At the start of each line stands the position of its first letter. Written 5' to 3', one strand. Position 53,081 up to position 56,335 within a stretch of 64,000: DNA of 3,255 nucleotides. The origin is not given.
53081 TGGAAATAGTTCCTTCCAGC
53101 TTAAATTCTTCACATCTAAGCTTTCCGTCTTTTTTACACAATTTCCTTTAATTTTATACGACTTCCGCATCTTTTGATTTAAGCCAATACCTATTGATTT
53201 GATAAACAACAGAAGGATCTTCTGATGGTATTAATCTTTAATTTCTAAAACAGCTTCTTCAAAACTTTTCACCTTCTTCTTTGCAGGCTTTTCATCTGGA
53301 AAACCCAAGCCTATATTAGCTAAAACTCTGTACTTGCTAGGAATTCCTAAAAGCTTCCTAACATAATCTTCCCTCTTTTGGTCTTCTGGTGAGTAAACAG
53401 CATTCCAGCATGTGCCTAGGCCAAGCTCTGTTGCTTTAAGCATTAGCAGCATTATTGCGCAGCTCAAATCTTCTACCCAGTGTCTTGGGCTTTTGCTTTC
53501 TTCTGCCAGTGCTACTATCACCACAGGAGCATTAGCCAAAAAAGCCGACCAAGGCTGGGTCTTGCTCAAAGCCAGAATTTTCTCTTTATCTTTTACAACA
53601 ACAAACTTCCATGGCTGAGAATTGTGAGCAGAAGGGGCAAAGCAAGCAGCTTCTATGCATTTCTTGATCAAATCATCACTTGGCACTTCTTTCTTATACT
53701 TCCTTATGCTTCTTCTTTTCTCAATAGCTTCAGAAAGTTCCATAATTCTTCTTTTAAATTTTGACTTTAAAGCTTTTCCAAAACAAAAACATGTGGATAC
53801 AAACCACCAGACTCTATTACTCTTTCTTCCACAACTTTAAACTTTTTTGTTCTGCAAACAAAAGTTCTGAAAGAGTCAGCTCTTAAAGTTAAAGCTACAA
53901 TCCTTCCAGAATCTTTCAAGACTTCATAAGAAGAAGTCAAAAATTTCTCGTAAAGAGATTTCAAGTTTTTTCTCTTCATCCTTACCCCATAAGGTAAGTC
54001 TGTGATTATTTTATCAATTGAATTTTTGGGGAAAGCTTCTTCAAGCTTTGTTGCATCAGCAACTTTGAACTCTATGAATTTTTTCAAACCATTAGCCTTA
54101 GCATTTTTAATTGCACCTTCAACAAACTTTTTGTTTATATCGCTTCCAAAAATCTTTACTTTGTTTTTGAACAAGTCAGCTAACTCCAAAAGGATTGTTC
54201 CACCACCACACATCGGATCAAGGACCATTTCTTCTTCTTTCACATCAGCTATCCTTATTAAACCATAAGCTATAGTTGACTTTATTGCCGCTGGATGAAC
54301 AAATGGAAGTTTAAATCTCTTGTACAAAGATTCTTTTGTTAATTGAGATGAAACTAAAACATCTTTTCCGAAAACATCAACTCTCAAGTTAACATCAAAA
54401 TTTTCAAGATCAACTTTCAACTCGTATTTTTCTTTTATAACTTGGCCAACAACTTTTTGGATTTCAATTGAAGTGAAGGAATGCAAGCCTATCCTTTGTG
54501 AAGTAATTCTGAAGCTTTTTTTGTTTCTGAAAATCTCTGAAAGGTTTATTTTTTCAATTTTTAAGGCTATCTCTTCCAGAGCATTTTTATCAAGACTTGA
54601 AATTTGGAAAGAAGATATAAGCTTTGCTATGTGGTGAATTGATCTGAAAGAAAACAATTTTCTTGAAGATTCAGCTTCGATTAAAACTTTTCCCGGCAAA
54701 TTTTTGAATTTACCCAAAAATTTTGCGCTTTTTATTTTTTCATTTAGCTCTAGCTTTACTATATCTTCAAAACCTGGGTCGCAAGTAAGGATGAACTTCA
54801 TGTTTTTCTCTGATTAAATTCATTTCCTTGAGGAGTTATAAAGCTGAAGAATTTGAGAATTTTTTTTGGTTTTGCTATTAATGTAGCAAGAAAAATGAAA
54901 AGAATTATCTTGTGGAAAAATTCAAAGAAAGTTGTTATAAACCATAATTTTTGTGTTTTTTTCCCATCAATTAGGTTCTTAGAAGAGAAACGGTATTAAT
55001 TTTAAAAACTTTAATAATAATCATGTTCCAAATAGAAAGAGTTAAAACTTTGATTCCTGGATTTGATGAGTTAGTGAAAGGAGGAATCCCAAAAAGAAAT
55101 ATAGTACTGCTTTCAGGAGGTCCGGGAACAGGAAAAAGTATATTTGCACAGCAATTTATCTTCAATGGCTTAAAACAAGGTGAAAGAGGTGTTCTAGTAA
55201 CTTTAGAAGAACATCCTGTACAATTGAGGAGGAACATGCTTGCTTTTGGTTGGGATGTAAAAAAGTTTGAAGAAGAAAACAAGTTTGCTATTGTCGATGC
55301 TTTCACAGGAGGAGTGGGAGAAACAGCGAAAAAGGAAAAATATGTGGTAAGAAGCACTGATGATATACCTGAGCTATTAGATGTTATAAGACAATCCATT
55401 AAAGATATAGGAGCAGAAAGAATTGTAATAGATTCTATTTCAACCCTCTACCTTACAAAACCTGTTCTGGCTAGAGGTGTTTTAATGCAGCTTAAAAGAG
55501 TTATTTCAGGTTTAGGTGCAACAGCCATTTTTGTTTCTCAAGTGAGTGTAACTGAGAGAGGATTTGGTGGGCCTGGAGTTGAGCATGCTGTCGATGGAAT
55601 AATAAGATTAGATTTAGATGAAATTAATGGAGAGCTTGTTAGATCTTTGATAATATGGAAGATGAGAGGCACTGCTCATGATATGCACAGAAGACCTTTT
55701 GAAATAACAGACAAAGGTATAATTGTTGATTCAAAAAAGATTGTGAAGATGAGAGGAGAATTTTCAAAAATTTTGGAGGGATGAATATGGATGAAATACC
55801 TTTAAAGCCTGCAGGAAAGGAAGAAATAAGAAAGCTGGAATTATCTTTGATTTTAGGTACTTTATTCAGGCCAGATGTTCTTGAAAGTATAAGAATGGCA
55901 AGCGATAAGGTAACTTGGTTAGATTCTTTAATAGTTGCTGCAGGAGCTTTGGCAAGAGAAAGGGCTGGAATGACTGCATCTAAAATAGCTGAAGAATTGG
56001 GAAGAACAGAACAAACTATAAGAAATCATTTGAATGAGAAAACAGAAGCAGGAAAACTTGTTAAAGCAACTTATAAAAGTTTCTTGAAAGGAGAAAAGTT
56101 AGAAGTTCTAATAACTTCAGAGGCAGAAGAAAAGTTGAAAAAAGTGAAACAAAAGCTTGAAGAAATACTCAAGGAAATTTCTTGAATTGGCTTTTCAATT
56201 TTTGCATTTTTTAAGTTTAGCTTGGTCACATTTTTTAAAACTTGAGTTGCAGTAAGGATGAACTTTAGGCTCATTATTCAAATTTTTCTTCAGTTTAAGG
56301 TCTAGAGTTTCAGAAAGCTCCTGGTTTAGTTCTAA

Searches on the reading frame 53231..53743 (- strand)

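Call 65: search_protein_families(library=pfam, proteins=[window:53231-53743:-], max_evalue=0.001)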
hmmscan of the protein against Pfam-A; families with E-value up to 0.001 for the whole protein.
window:53231-53743:- (170 aa): 2 families
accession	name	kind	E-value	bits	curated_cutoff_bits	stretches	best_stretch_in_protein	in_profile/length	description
PF00881.29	Nitroreductase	-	2.8e-31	109.4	23.5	2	7-57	1-51/167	Nitroreductase family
PF14512.11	TM1586_NiRdase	-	7.4e-18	65.4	27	2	22-57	156-192/215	Putative TM nitroreductase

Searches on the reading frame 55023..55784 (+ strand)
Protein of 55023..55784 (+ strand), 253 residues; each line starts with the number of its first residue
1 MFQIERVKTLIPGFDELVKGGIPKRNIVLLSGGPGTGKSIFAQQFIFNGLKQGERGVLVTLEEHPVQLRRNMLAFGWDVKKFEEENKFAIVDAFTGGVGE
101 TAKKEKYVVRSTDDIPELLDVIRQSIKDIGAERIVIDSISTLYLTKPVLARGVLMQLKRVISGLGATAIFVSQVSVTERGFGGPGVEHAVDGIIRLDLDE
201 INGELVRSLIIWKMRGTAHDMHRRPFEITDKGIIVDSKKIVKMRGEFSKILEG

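Call 65: search_protein_families(library=pfam, proteins=[window:55023-55784:+], max_evalue=0.001)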
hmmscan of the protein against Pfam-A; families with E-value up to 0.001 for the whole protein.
window:55023-55784:+ (253 aa): 4 families
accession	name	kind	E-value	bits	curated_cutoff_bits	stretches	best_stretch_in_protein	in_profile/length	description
PF06745.19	ATPase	-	2.1e-86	289.5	26.6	1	7-238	1-229/231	KaiC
PF13481.12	AAA_25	-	1.8e-07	31.4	27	1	4-143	12-156/195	AAA domain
PF03796.21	DnaB_C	-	0.00044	20.2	27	1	9-143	4-142/255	DnaB-like helicase C terminal domain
PF20720.3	nSTAND3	-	0.00053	20.2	27.2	1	24-68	16-51/155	Novel STAND NTPase 3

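Call 94: search_protein_families(library=padloc, proteins=[window:55023-55784:+], max_evalue=0.001)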
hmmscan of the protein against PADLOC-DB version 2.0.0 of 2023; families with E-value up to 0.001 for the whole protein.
window:55023-55784:+ (253 aa): 1 family
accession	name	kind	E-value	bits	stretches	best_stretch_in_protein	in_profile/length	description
PDLC04140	mad8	-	2.2e-06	25.4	1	21-77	23-76/314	mads_8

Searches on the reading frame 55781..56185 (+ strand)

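Call 65: search_protein_families(library=pfam, proteins=[window:55781-56185:+], max_evalue=0.001)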
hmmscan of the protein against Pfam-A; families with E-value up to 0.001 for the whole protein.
window:55781-56185:+ (134 aa): 4 families
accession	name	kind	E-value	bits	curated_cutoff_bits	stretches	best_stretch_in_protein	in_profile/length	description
PF14493.12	HTH_40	-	4.6e-07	30.5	27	1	61-128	10-78/89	Helix-turn-helix domain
PF12840.13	HTH_20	-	6.4e-06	26.5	27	1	56-86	12-41/51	Helix-turn-helix domain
PF08279.18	HTH_11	-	0.00014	22.1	25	1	60-95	12-47/55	HTH domain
PF13384.12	HTH_23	-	0.00016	21.8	24.6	1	56-84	10-38/50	Homeodomain-like domain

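Call 94: search_protein_families(library=padloc, proteins=[window:55781-56185:+], max_evalue=0.001)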
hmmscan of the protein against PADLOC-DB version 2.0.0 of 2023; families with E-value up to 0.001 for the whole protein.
window:55781-56185:+ (134 aa): 2 families
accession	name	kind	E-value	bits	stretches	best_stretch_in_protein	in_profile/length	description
PDLC01438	Csa3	-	8.7e-05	20.7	1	50-129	157-216/305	"CAS-I,CAS-II,CAS-III,CAS-IV,CAS-V,CAS-VI; associated_signaling"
PDLC01850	CARF3--CARF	-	0.0008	17.3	1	59-96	155-192/209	-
